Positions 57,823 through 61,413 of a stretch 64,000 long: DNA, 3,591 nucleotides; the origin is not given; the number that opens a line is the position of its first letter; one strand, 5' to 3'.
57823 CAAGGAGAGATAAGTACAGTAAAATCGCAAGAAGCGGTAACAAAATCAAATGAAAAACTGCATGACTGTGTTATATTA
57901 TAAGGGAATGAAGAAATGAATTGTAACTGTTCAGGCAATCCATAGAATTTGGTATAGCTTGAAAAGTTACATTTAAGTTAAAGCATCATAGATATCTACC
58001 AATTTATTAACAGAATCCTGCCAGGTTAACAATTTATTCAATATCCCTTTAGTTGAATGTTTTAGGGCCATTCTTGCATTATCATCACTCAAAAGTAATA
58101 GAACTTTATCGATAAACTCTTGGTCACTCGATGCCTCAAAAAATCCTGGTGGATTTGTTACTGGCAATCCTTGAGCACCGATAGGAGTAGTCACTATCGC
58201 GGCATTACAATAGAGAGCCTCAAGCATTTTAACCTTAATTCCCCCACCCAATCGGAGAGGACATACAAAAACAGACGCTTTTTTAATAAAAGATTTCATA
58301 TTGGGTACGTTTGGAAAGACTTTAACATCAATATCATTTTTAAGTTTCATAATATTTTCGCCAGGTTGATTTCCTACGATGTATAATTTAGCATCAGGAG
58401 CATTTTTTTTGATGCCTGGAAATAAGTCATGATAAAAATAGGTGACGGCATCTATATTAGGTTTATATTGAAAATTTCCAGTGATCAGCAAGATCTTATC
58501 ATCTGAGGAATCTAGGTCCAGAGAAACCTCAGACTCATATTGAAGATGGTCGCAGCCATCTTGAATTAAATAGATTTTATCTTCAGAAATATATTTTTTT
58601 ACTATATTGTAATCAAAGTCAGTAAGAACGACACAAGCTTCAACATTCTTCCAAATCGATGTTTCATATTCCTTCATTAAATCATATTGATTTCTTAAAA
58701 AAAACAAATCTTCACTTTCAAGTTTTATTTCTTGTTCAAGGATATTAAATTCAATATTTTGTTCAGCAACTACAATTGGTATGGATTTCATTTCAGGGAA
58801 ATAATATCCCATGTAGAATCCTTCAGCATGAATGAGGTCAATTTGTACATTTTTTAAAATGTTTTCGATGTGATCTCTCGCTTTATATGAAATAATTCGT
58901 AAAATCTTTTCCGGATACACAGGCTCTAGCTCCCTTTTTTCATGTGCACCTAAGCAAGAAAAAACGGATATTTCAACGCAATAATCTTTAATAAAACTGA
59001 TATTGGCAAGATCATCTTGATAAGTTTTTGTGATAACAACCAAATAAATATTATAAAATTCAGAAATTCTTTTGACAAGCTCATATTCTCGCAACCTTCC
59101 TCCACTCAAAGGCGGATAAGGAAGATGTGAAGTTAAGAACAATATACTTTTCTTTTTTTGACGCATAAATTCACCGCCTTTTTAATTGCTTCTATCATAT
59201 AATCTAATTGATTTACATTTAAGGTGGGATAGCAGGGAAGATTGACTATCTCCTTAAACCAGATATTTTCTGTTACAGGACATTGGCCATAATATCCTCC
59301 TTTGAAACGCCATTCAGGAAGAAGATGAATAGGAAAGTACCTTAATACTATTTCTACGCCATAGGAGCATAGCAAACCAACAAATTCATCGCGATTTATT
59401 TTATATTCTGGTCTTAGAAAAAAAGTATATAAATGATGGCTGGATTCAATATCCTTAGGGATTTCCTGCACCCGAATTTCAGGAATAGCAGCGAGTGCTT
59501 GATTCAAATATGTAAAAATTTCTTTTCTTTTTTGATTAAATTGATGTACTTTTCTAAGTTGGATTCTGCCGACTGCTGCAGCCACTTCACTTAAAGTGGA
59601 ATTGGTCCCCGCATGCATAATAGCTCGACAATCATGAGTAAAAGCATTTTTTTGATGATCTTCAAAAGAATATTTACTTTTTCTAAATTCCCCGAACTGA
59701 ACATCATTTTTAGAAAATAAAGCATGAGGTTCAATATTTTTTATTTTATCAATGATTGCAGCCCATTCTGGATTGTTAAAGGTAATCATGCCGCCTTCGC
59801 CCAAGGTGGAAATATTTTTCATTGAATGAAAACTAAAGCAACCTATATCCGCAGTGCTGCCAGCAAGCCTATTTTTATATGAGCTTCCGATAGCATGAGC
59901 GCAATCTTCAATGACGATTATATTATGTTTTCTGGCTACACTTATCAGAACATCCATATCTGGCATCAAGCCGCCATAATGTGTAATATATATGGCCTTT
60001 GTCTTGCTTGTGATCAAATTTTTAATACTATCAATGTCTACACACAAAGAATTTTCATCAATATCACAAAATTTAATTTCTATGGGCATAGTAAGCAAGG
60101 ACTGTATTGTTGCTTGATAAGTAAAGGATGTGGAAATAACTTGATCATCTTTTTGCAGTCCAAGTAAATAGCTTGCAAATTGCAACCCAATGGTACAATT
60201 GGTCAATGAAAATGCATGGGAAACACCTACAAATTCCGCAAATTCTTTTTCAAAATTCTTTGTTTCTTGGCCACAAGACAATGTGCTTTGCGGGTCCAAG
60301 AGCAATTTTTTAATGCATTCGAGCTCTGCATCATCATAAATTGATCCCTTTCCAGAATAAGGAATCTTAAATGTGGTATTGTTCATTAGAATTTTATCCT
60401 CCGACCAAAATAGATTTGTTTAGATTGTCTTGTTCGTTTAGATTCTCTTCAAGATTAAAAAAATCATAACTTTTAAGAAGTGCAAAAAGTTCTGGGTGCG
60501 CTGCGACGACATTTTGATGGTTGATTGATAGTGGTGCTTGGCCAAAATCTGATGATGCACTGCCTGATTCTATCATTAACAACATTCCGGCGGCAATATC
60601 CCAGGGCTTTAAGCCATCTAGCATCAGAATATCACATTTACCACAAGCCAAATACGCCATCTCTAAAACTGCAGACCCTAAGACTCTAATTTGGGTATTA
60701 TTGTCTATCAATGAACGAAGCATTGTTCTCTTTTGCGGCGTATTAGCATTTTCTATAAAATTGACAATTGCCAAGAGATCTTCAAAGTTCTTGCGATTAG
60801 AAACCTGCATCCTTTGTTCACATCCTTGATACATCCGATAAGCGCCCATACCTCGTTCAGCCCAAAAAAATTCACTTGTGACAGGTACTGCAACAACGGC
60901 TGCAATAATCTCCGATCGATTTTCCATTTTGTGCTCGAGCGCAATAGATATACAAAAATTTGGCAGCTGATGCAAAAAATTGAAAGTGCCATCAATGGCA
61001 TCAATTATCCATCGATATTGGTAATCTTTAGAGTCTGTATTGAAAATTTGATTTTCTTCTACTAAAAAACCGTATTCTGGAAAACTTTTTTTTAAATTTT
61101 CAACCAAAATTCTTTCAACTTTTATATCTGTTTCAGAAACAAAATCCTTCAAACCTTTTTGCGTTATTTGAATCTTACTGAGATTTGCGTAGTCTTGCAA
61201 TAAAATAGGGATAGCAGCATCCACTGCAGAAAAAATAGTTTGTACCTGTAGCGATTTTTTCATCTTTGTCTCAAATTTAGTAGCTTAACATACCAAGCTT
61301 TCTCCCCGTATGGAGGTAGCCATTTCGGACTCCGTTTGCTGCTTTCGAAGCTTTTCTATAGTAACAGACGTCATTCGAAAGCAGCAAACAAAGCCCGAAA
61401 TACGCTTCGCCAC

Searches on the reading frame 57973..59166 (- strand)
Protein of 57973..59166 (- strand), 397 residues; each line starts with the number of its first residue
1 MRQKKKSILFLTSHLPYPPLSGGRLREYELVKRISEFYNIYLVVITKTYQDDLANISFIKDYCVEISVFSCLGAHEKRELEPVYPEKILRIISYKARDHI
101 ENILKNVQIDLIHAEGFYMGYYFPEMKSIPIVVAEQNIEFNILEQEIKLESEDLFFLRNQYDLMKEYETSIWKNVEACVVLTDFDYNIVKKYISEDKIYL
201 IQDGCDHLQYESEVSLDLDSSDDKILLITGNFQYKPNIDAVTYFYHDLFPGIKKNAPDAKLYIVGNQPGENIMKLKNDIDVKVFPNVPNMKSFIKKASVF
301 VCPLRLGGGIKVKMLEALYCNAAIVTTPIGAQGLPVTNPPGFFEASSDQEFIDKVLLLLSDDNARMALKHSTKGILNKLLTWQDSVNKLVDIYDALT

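Call 75: search_protein_families(library=ncbifam, proteins=[window:57973-59166:-], max_evalue=0.000001)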
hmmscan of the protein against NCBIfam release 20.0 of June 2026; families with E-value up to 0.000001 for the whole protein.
window:57973-59166:- (397 aa): 1 family
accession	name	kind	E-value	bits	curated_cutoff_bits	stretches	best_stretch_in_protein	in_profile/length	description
TIGR03087.1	stp1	hypoth_equivalog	7.2e-49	167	316.65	1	8-392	1-393/397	TIGR03087 family PEP-CTERM/XrtA system glycosyltransferase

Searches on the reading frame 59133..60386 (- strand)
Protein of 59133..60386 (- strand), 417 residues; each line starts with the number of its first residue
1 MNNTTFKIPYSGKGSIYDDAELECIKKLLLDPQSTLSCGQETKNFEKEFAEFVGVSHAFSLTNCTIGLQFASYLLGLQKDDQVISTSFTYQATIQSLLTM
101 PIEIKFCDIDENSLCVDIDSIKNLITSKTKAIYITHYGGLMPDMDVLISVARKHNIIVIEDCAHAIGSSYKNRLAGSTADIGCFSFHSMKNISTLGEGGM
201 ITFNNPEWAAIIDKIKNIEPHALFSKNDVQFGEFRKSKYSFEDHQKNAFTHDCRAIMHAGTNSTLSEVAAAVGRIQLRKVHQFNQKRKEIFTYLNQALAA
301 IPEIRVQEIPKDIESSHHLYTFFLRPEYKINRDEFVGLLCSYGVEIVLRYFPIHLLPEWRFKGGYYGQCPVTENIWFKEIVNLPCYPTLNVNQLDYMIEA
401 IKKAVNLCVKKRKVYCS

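Call 75: search_protein_families(library=ncbifam, proteins=[window:59133-60386:-], max_evalue=0.000001)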
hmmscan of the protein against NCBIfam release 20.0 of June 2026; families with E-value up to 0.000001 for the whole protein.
window:59133-60386:- (417 aa): 8 families
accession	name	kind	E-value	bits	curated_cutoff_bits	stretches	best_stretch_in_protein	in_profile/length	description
TIGR03588.1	PseC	equivalog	1.3e-69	234.9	423.5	1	8-404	2-379/380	UDP-4-amino-4,6-dideoxy-N-acetyl-beta-L-altrosamine transaminase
NF008687.0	PRK11706.1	equivalog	5.1e-59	199.9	375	1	19-405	11-374/375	dTDP-4-amino-4,6-dideoxygalactose transaminase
NF008658.2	PRK11658.1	equivalog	3.9e-50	170.6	631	1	18-405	13-377/379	UDP-4-amino-4-deoxy-L-arabinose aminotransferase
TIGR02379.1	ECA_wecE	subfamily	2.1e-48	165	434.85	1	37-405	28-375/376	dTDP-4-amino-4,6-dideoxy-D-glucose transaminase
TIGR04181.1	NHT_00031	hypoth_equivalog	2.6e-45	154.9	420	1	37-385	27-358/359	LegC family aminotransferase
NF011936.0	PRK15407.1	equivalog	4.9e-44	150.7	423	1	6-406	35-437/440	lipopolysaccharide biosynthesis protein RfbH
TIGR04427.1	PLP_DesI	equivalog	4.7e-39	134.6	650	1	15-218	27-227/390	dTDP-4-dehydro-6-deoxyglucose aminotransferase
TIGR01977.1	am_tr_V_EF2568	hypoth_equivalog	6.7e-07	28.6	377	0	39-169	43-181/376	cysteine desulfurase family protein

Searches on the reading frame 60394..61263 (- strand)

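Call 75: search_protein_families(library=ncbifam, proteins=[window:60394-61263:-], max_evalue=0.000001)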
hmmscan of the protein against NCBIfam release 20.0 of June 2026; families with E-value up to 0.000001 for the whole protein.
window:60394-61263:- (289 aa): 6 families
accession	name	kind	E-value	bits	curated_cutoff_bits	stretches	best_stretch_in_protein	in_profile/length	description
NF008027.1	PRK10757.1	equivalog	7.5e-41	139.8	332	1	18-260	16-250/267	inositol-1-monophosphatase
TIGR02067.1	his_9_HisN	equivalog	3.2e-34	118.6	275.15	1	23-259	17-243/252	histidinol-phosphatase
NF009321.0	PRK12676.1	equivalog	3.7e-30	104.9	264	1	8-249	12-238/264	bifunctional fructose-bisphosphatase/inositol-phosphate phosphatase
TIGR01331.1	bisphos_cysQ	equivalog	6.4e-29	101.3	228.8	1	13-251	8-238/250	3'(2'),5'-bisphosphate nucleotidase CysQ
NF010678.0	PRK14076.1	equivalog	5e-20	71.9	493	1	43-239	43-250/570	bifunctional NADP phosphatase/NAD kinase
NF008182.0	PRK10931.1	equivalog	2e-17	63.1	379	1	19-248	14-231/246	3'(2'),5'-bisphosphate nucleotidase CysQ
